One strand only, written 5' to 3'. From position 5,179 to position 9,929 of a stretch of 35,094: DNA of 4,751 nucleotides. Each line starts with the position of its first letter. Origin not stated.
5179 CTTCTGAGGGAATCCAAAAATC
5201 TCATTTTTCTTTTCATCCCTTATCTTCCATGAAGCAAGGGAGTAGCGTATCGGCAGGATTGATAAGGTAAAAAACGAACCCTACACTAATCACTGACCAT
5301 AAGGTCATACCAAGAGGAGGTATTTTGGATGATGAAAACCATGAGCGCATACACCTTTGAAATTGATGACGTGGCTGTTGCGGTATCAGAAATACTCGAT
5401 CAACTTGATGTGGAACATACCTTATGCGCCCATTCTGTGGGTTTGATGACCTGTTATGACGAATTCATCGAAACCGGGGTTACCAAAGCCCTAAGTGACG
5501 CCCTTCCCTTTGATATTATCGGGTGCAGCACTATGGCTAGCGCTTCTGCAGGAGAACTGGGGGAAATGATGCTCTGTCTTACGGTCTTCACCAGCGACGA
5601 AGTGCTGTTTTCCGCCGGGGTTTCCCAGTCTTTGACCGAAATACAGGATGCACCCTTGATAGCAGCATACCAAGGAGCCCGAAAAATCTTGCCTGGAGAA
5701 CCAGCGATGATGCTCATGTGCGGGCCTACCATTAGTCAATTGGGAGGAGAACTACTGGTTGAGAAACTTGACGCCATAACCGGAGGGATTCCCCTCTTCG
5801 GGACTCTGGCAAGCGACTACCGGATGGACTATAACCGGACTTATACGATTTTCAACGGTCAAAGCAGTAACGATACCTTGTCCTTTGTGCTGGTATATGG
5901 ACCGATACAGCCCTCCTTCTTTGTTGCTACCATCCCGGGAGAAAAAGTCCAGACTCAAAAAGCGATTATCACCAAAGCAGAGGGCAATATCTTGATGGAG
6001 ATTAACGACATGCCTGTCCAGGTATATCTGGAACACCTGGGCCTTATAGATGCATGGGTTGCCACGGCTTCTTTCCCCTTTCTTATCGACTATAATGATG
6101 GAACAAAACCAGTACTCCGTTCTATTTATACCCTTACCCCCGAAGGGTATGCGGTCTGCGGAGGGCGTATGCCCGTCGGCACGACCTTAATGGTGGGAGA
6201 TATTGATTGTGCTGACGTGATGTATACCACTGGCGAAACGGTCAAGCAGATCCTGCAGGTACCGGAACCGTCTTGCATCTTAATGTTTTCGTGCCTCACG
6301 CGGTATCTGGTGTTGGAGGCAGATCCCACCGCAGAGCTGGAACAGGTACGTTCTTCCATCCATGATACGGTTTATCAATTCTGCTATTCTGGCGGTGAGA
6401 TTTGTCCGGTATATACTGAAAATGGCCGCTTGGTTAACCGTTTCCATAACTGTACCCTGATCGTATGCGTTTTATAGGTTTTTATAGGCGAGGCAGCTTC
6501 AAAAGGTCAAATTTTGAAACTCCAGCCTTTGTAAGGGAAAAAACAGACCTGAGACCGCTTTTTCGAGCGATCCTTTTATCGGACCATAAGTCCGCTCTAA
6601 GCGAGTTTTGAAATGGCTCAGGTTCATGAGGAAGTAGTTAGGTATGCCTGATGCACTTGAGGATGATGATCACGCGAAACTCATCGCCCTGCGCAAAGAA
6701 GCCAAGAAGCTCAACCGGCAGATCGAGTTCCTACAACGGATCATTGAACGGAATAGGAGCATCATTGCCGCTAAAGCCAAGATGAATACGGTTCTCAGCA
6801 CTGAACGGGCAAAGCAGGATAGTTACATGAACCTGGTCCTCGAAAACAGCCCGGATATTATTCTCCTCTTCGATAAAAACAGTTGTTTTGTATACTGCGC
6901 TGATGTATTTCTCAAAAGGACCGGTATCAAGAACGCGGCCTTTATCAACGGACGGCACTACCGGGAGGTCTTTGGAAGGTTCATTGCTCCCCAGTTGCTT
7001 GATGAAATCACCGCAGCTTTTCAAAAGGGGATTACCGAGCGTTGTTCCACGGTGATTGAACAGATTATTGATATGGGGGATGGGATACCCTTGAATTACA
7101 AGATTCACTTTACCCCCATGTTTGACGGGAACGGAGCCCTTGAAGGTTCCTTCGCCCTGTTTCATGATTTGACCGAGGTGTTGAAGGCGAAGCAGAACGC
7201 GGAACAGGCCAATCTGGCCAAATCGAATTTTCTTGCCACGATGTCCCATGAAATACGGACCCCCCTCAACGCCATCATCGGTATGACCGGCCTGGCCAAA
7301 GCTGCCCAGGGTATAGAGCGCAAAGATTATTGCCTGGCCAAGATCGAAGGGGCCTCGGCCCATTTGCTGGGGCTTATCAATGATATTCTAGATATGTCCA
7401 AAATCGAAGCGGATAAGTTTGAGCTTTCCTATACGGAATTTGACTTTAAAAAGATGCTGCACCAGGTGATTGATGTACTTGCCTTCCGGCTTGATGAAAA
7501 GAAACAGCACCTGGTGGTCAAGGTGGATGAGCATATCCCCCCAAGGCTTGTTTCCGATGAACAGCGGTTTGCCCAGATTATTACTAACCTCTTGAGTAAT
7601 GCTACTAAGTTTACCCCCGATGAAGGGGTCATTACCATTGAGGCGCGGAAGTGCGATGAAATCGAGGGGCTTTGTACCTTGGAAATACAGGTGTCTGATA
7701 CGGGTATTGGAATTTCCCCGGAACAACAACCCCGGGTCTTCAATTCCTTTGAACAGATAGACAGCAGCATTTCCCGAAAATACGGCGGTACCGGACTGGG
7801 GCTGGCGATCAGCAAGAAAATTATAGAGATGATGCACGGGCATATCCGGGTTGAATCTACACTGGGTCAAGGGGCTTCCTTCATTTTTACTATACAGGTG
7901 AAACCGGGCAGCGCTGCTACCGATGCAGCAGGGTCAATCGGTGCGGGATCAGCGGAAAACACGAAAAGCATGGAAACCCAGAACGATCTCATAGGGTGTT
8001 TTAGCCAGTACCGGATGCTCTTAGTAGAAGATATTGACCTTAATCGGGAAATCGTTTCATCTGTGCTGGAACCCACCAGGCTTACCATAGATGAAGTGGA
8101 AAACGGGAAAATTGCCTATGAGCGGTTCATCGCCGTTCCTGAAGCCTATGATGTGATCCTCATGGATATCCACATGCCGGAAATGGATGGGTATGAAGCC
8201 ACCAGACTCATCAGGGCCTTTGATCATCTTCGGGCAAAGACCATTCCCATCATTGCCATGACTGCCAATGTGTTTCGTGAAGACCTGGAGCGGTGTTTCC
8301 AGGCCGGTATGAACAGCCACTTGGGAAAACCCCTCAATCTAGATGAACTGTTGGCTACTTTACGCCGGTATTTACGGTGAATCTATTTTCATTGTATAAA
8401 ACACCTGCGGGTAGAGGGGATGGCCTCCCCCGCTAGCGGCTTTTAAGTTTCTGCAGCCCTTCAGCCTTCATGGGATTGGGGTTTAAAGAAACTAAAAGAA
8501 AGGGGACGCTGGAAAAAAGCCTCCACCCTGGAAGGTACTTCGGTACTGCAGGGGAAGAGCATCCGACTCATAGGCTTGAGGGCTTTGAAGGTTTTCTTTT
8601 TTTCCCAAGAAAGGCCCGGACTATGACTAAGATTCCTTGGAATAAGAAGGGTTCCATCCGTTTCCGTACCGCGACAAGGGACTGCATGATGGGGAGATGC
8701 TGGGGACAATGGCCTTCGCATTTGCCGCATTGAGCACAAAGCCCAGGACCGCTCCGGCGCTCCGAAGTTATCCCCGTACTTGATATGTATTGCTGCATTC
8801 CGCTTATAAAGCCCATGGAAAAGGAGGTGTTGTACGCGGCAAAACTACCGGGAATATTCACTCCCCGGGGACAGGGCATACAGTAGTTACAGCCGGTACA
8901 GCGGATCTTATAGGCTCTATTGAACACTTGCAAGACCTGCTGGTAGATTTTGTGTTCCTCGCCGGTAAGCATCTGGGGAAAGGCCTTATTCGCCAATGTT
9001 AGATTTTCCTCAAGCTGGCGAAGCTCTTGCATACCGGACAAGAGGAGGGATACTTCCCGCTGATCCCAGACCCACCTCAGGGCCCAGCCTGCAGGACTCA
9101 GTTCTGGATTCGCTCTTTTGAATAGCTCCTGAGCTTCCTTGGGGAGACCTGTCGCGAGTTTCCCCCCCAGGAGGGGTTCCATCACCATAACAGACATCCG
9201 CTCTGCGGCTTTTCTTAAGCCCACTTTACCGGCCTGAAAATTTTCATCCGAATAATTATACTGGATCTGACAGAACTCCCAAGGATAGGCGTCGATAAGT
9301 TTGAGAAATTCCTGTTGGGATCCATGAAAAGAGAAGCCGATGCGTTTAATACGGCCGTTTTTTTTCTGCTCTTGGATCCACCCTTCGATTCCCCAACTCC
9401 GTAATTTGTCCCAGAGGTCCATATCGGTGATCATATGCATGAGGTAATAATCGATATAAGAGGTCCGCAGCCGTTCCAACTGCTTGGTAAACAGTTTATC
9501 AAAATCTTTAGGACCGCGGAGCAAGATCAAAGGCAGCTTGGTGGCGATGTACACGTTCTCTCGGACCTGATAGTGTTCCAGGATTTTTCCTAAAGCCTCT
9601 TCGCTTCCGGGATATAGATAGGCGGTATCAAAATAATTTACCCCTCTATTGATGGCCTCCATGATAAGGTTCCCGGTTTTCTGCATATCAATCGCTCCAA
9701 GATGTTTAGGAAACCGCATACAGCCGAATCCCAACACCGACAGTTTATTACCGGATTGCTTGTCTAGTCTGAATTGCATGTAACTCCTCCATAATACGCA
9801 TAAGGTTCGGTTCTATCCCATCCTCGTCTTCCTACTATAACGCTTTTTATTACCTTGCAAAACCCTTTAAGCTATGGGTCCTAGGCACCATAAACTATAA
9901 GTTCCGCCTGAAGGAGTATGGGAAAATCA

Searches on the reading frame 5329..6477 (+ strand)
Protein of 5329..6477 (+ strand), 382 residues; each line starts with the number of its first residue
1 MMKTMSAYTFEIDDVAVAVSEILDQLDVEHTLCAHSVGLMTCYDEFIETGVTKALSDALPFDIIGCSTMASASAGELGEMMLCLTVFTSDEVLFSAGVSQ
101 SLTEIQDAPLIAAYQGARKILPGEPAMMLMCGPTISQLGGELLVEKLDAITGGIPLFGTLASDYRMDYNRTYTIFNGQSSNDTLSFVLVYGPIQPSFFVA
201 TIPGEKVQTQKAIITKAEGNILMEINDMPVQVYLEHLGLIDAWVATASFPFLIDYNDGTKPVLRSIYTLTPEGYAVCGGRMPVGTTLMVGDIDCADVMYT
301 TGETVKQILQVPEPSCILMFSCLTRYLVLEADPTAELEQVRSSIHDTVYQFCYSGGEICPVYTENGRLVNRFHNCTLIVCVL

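Call 9: search_protein_families(library=pfam, proteins=[window:5329-6477:+])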
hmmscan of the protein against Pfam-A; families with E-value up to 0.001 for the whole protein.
window:5329-6477:+ (382 aa): 2 families
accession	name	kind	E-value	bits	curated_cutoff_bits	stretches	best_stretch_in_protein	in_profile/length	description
PF08495.15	FIST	-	1e-22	81.4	23.2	1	44-227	9-188/189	FIST N domain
PF10442.14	FIST_C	-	4.5e-13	49.9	28.5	1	230-360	2-131/131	FIST C domain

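Call 15: find_encoding_contigs(protein=window:5329-6477:+, flank=10000, max_places=10)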
Protein window:5329-6477:+ (382 aa): no gene with exactly this product is on record in the collection.

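Call 22: find_homologous_proteins(query=window:5329-6477:+, max_evalue=1e-20)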
Query window:5329-6477:+ (382 aa): 455 proteins with E <= 1e-20 among 3100 candidates; the best 120 are listed.
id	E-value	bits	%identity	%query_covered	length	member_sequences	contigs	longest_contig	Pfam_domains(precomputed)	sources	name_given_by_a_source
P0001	1.3e-223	760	88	100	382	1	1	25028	PF08495.16,PF10442.15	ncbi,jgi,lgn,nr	ncbi:MAG: FIST C-terminal domain-containing protein [Treponema sp.]|jgi:hypothetical protein|nr:FIST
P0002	6.2e-219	745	87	99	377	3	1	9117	PF08495.16,PF10442.15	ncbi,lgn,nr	ncbi:MAG: FIST C-terminal domain-containing protein [Treponema sp.]|nr:FIST C-terminal domain-contai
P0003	2.7e-215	733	84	99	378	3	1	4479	PF08495.16,PF10442.15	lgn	-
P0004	2.8e-179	614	69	100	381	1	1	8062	PF08495.16,PF10442.15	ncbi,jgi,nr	ncbi:MAG: FIST C-terminal domain-containing protein [Spirochaetaceae bacterium]|jgi:hypothetical pro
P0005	3.4e-147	508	87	67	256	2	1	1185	PF08495.16,PF10442.15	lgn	-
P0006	3.6e-139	482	56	100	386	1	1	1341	PF08495.16,PF10442.15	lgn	-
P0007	6.4e-139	481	56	100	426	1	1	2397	PF08495.16,PF10442.15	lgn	-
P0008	7.1e-134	465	54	100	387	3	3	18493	PF08495.16,PF10442.15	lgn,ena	-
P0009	8.6e-132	458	56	100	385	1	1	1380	PF08495.16,PF10442.15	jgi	jgi:hypothetical protein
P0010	4.9e-131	455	54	100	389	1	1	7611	PF08495.16,PF10442.15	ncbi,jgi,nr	ncbi:MAG: FIST C-terminal domain-containing protein [Treponema sp.]|jgi:hypothetical protein|nr:FIST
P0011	1.9e-130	453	55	100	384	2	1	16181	PF08495.16,PF10442.15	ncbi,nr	ncbi:MAG: FIST C-terminal domain-containing protein [Treponema sp.]|nr:FIST C-terminal domain-contai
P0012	6.1e-130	452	54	100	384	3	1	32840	PF08495.16,PF10442.15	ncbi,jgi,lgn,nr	ncbi:MAG: FIST C-terminal domain-containing protein [Treponema sp.]|jgi:hypothetical protein|nr:FIST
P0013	1.1e-129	451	55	100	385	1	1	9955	PF08495.16,PF10442.15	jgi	jgi:hypothetical protein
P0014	6.5e-129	448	53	100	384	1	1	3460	PF08495.16,PF10442.15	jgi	jgi:hypothetical protein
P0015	1.6e-126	440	53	100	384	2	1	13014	PF08495.16,PF10442.15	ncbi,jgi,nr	ncbi:MAG: FIST C-terminal domain-containing protein [Treponema sp.]|jgi:hypothetical protein|nr:FIST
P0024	3.5e-120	420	86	59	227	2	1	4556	PF08495.16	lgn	-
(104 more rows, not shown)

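Call 23: find_encoding_contigs(protein=P0001, flank=10000, max_places=4)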
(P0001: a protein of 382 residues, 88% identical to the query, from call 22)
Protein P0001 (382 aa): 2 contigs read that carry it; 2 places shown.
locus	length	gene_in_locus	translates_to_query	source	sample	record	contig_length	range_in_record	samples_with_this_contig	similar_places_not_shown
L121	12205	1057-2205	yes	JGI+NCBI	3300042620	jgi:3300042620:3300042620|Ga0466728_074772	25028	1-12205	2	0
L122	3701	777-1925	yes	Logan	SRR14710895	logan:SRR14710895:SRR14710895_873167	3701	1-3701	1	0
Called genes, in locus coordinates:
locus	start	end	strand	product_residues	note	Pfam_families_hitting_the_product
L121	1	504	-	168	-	?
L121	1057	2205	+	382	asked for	PF08495:FIST, PF10442:FIST_C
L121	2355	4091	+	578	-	PF08448:PAS_4, PF13426:PAS_9 (weak), PF00512:HisKA, PF02518:HATPase_c, PF00072:Response_reg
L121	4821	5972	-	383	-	PF00248:Aldo_ket_red, PF13183:Fer4_8 (weak), PF13187:Fer4_9, PF13534:Fer4_17 (weak)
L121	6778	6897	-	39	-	-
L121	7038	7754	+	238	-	PF01618:MotA_ExbB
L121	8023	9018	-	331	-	PF00356:LacI, PF01381:HTH_3 (faint), PF00532:Peripla_BP_1, PF13377:Peripla_BP_3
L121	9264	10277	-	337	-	PF01408:GFO_IDH_MocA, PF02894:GFO_IDH_MocA_C, PF22725:GFO_IDH_MocA_C3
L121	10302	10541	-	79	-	-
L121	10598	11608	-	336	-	PF02653:BPD_transp_2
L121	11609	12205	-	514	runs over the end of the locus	PF00005:ABC_tran, PF13304:AAA_21 (faint), PF13555:AAA_29 (faint), PF00005:ABC_tran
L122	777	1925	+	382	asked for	PF08495:FIST, PF10442:FIST_C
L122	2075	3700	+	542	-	?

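Call 24: find_encoding_contigs(protein=P0002, flank=10000, max_places=4)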
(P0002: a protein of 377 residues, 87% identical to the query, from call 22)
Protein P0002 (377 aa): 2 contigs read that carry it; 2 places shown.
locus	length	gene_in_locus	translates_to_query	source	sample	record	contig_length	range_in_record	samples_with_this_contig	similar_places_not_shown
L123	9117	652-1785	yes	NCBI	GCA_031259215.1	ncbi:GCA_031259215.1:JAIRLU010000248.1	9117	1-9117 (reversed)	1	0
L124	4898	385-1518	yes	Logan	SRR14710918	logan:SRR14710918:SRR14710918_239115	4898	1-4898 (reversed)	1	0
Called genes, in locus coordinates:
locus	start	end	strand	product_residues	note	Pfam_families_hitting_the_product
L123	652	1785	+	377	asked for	PF08495:FIST, PF10442:FIST_C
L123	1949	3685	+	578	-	PF08448:PAS_4, PF13426:PAS_9 (faint), PF00512:HisKA, PF02518:HATPase_c, PF00072:Response_reg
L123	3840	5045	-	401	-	PF00248:Aldo_ket_red, PF13183:Fer4_8 (weak), PF13187:Fer4_9, PF13534:Fer4_17 (weak)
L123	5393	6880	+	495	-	PF07992:Pyr_redox_2 (faint), PF01266:DAO, PF05834:Lycopene_cycl (faint), PF04324:Fer2_BFD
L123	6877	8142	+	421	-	PF00070:Pyr_redox (faint), PF00890:FAD_binding_2 (weak), PF03486:HI0933_like (weak), PF07992:Pyr_redox_2, PF12831:FAD_oxidored, PF13450:NAD_binding_8 (weak), PF13738:Pyr_redox_3 (weak)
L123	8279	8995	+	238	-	PF01618:MotA_ExbB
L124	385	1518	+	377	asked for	PF08495:FIST, PF10442:FIST_C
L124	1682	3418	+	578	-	PF08448:PAS_4, PF13426:PAS_9 (faint), PF00512:HisKA, PF02518:HATPase_c, PF00072:Response_reg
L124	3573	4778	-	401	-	PF00248:Aldo_ket_red, PF13183:Fer4_8 (weak), PF13187:Fer4_9, PF13534:Fer4_17 (weak)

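Call 25: find_encoding_contigs(protein=P0003, flank=10000, max_places=4)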
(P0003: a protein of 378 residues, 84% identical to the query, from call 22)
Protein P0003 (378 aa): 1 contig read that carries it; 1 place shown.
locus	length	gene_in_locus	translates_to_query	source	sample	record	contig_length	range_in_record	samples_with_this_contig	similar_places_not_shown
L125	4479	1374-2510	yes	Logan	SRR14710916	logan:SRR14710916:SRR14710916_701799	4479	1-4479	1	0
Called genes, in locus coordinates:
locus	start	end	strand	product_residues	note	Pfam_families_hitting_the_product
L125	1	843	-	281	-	?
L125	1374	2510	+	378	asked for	PF08495:FIST, PF10442:FIST_C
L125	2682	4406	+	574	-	PF08448:PAS_4 (weak), PF13426:PAS_9 (weak), PF00512:HisKA, PF02518:HATPase_c, PF00072:Response_reg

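Call 26: find_encoding_contigs(protein=P0004, flank=10000, max_places=4)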
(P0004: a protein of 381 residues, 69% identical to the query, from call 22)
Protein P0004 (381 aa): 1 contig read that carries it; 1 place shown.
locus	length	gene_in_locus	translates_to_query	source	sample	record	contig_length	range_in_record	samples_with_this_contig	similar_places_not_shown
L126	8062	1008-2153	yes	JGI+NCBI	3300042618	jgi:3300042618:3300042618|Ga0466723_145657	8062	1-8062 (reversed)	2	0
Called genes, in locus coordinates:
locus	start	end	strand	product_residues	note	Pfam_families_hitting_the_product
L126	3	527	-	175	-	?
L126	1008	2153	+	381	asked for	PF08495:FIST, PF10442:FIST_C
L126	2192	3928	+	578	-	PF08448:PAS_4, PF13426:PAS_9 (weak), PF00512:HisKA, PF02518:HATPase_c, PF00072:Response_reg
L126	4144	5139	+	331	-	PF03033:Glyco_transf_28, PF04101:Glyco_tran_28_C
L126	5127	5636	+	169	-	PF02674:Colicin_V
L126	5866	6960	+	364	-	PF13177:DNA_pol3_delta2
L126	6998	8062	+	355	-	PF13426:PAS_9 (weak), PF00512:HisKA (weak), PF02518:HATPase_c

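Call 36: find_encoding_contigs(protein=P0024, flank=10000, max_places=6)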
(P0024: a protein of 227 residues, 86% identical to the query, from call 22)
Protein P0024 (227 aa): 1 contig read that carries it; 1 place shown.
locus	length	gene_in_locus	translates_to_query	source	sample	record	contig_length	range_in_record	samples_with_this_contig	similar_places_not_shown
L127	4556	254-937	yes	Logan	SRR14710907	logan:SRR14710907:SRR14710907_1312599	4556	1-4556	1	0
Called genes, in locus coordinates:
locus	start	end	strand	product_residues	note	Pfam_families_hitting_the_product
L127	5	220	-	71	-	-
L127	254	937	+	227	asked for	PF08495:FIST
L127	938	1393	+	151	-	PF10442:FIST_C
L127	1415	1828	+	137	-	-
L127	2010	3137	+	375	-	PF00512:HisKA, PF02518:HATPase_c, PF00072:Response_reg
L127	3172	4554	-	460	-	?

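Call 37: find_encoding_contigs(protein=P0005, flank=10000, max_places=6)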
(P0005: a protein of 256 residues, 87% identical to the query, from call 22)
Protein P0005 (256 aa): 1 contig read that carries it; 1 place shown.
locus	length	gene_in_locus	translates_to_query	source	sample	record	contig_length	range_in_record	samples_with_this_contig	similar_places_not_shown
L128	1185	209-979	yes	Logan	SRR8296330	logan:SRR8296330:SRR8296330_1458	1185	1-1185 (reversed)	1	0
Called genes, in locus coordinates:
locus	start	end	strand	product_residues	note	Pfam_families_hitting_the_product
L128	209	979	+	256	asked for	PF08495:FIST, PF10442:FIST_C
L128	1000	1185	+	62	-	?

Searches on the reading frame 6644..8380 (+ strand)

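Call 9: search_protein_families(library=pfam, proteins=[window:6644-8380:+])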
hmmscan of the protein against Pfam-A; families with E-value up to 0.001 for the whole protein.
window:6644-8380:+ (578 aa): 5 families
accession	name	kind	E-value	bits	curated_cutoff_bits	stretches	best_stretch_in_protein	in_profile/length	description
PF02518.31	HATPase_c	-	2.9e-30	105.4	26.4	1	305-419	2-109/111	Histidine kinase-, DNA gyrase B-, and HSP90-like ATPase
PF00072.30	Response_reg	-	5e-23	81.8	30.2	1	459-573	2-110/111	Response regulator receiver domain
PF00512.31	HisKA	-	2.5e-16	59.9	26.9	1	192-256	1-65/66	His Kinase A (phospho-acceptor) domain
PF13426.13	PAS_9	-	8.1e-06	26.5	27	1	70-178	1-103/103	PAS domain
PF08448.16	PAS_4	-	9e-06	26.3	23.1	1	66-179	1-108/110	PAS fold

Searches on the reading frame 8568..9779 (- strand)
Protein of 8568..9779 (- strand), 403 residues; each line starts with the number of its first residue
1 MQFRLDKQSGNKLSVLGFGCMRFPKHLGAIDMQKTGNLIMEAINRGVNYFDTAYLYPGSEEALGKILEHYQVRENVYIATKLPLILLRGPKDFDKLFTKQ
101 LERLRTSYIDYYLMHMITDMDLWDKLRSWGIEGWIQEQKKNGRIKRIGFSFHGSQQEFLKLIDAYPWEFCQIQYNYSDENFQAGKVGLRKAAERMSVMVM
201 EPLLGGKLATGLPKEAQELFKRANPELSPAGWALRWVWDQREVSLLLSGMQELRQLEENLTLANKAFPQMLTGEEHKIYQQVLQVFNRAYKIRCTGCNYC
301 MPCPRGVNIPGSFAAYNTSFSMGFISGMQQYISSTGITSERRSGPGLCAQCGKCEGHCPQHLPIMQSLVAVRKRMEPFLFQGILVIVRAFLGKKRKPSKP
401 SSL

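Call 9: search_protein_families(library=pfam, proteins=[window:8568-9779:-])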
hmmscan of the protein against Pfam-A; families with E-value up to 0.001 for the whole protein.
window:8568-9779:- (403 aa): 4 families
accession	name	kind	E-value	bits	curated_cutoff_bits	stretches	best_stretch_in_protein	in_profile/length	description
PF00248.27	Aldo_ket_red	-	4.7e-28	98.5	24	1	16-269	2-280/291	Aldo/keto reductase family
PF13187.11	Fer4_9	-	7.9e-08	32.7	27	1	293-361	1-50/52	4Fe-4S dicluster domain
PF13534.11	Fer4_17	-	7.7e-07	30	22.2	1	293-362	1-60/61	4Fe-4S dicluster domain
PF13183.11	Fer4_8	-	1.9e-05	25.6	27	1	293-361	4-67/68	4Fe-4S dicluster domain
